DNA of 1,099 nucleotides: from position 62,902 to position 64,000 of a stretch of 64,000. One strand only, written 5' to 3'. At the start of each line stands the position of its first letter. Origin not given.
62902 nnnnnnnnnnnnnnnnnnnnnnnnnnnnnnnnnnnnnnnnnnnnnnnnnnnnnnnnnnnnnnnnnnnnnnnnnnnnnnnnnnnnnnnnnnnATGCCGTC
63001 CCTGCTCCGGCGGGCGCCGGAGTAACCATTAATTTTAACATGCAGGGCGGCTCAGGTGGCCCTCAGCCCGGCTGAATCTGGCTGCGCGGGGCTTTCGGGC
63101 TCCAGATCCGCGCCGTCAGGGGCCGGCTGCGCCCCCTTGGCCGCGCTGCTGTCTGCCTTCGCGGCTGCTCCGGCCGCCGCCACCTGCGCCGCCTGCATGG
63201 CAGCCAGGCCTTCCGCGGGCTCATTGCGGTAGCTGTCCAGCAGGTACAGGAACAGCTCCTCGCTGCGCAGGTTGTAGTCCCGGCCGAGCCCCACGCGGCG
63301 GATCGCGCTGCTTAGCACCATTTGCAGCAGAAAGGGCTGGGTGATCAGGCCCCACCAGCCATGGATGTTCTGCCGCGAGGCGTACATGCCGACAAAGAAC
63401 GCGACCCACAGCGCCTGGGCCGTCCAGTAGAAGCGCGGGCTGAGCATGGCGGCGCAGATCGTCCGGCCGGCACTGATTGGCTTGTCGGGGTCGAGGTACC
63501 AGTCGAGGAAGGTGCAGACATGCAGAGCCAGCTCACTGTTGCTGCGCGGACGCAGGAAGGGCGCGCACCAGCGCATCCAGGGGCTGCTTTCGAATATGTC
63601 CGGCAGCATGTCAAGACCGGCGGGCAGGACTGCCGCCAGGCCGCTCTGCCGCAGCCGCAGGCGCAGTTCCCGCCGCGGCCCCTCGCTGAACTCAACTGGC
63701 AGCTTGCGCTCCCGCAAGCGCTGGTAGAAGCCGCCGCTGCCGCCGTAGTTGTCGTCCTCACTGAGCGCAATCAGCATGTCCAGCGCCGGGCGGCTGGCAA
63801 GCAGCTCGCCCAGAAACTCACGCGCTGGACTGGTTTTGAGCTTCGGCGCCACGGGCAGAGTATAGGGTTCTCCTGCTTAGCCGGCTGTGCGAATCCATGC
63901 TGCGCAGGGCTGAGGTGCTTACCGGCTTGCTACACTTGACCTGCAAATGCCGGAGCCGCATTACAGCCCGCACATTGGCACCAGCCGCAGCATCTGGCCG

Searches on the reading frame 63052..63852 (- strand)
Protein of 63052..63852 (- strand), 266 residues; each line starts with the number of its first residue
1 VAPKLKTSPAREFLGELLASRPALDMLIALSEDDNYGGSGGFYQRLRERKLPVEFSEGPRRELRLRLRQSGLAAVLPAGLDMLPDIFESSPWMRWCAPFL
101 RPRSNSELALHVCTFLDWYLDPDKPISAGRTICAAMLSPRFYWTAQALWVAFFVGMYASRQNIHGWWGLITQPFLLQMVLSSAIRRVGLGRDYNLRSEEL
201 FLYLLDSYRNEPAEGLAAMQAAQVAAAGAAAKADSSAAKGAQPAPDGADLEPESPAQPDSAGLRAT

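Call 9: search_protein_families(library=pfam, proteins=[window:63052-63852:-], max_evalue=0.01)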
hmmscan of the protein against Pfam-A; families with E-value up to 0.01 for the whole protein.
window:63052-63852:- (266 aa): 0 families

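Call 70: search_protein_families(library=pfam, proteins=[window:63052-63852:-], max_evalue=0.1)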
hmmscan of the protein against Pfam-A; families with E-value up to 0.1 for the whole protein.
window:63052-63852:- (266 aa): 1 family
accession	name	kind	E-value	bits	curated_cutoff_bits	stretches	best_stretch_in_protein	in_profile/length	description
PF10092.14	DUF2330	-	0.031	13.9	24.7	1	194-238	202-246/279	Uncharacterized protein conserved in bacteria (DUF2330)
